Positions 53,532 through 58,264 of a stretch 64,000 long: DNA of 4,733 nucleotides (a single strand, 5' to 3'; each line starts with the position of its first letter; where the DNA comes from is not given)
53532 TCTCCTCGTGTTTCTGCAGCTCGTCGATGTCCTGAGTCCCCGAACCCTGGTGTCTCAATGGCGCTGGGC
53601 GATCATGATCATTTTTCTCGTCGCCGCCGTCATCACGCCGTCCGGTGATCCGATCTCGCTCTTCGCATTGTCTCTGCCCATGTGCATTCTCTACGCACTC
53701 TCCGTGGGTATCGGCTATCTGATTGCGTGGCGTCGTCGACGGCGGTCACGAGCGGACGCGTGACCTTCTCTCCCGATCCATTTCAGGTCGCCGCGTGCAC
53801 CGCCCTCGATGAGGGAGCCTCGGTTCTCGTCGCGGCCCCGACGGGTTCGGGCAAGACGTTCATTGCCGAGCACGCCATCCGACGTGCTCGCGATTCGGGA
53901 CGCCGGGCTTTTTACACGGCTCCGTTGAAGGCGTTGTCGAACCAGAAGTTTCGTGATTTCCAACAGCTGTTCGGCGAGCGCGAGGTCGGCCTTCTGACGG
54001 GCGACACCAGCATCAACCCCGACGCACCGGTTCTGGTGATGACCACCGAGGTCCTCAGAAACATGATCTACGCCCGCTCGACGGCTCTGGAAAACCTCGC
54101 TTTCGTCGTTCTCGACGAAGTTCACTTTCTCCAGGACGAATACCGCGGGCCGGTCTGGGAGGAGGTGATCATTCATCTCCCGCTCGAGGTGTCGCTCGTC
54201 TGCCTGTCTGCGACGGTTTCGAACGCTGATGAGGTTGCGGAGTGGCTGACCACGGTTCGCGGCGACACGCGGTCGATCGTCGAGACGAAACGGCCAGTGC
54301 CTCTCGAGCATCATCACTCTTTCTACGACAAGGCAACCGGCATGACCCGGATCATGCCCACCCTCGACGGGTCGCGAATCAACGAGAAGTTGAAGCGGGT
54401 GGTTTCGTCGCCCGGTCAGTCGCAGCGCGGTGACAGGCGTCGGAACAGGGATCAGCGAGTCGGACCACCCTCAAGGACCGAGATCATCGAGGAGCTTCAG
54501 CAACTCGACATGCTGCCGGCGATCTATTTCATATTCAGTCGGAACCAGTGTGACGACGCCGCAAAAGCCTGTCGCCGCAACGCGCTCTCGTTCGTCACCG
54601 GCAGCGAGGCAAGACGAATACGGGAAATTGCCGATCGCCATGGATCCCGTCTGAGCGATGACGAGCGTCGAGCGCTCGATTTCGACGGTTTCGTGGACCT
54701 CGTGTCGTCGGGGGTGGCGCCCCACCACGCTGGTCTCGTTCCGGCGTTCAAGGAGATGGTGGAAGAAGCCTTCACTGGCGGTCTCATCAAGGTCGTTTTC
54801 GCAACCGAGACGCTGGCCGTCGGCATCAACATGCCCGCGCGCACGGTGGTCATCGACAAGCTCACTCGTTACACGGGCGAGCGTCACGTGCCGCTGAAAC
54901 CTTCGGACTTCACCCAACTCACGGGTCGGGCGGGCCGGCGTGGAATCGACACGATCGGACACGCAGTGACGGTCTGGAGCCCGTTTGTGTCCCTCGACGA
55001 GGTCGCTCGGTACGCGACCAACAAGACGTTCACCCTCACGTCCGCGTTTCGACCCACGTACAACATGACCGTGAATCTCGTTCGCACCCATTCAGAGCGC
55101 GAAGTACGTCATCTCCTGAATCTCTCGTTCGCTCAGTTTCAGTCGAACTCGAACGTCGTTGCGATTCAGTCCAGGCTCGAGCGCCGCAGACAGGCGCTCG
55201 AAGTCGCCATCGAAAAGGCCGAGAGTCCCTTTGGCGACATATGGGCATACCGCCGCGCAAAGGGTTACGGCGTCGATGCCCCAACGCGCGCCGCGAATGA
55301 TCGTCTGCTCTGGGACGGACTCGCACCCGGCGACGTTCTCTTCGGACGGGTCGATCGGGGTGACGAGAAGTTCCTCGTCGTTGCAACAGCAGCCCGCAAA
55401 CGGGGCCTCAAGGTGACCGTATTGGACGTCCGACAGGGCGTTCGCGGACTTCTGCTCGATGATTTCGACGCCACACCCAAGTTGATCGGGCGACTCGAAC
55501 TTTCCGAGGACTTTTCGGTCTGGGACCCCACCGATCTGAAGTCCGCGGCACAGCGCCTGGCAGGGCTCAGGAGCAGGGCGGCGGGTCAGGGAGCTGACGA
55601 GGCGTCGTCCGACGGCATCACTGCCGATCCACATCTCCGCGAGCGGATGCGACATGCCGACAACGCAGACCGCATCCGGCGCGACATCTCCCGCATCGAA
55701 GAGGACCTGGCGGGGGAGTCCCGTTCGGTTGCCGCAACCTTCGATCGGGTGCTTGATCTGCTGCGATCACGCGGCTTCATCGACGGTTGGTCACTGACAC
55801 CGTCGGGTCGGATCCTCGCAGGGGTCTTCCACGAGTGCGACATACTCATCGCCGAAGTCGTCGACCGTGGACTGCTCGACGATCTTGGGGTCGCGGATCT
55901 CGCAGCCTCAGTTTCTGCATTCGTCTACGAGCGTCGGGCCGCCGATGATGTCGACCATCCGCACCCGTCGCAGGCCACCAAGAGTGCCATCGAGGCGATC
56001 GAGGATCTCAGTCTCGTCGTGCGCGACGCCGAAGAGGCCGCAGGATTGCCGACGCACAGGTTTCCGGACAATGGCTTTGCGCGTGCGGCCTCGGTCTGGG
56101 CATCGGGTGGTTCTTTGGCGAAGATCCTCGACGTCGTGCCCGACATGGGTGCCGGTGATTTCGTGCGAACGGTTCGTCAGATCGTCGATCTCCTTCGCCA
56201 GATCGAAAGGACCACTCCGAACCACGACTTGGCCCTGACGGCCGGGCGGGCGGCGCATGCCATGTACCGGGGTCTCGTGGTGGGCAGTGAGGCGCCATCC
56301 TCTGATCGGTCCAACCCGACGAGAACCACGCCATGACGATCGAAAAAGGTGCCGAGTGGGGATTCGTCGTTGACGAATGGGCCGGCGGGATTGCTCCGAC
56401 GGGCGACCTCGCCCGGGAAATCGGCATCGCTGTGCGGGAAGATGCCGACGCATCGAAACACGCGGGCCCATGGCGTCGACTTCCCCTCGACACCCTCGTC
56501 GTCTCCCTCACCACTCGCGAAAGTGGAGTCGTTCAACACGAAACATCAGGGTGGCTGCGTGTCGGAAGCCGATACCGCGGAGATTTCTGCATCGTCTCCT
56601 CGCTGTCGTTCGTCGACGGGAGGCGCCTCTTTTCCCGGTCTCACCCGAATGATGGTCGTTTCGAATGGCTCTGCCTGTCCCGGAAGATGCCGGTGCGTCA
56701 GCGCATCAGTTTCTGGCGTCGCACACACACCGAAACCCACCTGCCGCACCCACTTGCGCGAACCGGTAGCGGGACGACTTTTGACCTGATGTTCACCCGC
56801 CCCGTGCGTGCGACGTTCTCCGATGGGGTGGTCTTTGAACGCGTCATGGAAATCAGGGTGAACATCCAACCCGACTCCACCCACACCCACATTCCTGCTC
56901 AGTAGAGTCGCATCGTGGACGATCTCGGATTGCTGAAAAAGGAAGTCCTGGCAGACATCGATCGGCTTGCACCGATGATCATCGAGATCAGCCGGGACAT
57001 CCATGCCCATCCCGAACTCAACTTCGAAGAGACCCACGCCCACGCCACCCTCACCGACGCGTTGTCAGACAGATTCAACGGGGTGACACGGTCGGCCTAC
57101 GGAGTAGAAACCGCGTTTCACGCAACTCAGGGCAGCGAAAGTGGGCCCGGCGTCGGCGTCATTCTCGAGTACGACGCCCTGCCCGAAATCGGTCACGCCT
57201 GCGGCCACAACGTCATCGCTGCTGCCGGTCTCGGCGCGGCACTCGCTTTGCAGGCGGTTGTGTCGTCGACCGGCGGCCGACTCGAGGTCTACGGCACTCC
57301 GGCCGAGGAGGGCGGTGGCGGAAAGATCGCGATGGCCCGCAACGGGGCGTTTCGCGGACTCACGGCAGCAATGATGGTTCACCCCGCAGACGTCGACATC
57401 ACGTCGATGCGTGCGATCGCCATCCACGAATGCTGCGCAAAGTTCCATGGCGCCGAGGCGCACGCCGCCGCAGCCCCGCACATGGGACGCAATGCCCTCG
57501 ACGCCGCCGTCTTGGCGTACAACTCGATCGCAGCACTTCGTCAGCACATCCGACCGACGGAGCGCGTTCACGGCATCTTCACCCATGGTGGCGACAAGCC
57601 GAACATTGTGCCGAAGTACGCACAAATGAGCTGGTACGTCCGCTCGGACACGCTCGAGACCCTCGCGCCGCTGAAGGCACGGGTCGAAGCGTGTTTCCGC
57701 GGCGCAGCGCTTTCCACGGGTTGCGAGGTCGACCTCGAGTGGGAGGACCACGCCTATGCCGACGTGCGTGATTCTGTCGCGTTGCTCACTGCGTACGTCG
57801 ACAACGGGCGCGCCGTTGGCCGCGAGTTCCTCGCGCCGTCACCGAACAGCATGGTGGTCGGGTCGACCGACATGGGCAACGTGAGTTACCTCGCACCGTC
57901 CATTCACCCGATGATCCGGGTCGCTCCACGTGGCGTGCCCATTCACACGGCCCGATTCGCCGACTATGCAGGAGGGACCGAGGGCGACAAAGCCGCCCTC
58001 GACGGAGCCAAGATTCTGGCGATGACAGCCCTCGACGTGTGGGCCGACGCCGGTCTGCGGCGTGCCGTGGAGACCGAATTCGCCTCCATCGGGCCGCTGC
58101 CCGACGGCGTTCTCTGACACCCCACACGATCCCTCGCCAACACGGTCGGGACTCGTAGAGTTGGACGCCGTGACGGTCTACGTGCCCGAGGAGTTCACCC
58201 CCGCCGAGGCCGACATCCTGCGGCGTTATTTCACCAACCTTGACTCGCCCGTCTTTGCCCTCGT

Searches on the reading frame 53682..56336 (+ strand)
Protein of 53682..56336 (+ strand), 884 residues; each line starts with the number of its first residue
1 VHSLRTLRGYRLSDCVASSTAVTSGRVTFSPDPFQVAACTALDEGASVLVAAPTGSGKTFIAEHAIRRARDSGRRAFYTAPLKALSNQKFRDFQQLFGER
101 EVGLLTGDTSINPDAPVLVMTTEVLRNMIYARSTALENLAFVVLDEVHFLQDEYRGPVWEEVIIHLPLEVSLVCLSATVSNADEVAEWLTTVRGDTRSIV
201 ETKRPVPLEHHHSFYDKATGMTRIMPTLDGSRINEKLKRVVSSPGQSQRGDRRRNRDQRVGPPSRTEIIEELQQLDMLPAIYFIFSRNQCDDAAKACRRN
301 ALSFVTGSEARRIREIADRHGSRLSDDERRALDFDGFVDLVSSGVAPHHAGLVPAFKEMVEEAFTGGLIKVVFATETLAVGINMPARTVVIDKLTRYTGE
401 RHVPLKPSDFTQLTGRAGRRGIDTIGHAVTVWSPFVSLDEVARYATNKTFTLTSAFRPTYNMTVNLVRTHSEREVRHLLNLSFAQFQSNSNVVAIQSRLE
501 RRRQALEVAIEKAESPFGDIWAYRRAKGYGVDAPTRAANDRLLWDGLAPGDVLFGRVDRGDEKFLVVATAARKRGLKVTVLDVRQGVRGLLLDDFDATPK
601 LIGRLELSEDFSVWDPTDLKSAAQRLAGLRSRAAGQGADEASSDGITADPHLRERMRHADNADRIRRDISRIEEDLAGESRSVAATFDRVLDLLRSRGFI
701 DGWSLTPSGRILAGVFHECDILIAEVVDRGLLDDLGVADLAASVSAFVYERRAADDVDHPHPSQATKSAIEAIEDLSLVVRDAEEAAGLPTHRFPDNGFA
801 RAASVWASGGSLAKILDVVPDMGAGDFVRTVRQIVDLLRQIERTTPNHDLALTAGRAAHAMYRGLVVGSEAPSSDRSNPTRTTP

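Call 19: find_encoding_contigs(protein=window:53682-56336:+, flank=10000, max_places=10)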
Protein window:53682-56336:+ (884 aa): no gene with exactly this product is on record in the collection.

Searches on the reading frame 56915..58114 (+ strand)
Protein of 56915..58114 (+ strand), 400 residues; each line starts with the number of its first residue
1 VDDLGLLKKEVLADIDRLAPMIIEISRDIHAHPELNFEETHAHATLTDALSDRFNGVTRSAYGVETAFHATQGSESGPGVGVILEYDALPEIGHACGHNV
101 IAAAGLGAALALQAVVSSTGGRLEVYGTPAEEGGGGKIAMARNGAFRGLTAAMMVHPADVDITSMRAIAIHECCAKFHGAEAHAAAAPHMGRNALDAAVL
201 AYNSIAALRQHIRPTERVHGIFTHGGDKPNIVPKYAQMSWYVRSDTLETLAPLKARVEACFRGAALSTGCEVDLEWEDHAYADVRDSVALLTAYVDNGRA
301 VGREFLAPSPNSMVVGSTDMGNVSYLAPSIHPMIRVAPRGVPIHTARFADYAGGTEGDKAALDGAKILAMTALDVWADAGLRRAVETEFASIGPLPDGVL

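Call 47: search_protein_families(library=pfam, proteins=[window:56915-58114:+], max_evalue=0.001)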
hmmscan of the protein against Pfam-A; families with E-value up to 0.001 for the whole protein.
window:56915-58114:+ (400 aa): 2 families
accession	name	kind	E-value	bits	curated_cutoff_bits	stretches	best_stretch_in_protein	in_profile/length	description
PF07687.19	M20_dimer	-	2.2e-09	37.6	21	1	176-263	12-101/107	Peptidase dimerisation domain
PF01546.33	Peptidase_M20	-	3.6e-09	37.3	24.6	1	94-323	29-164/206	Peptidase family M20/M25/M40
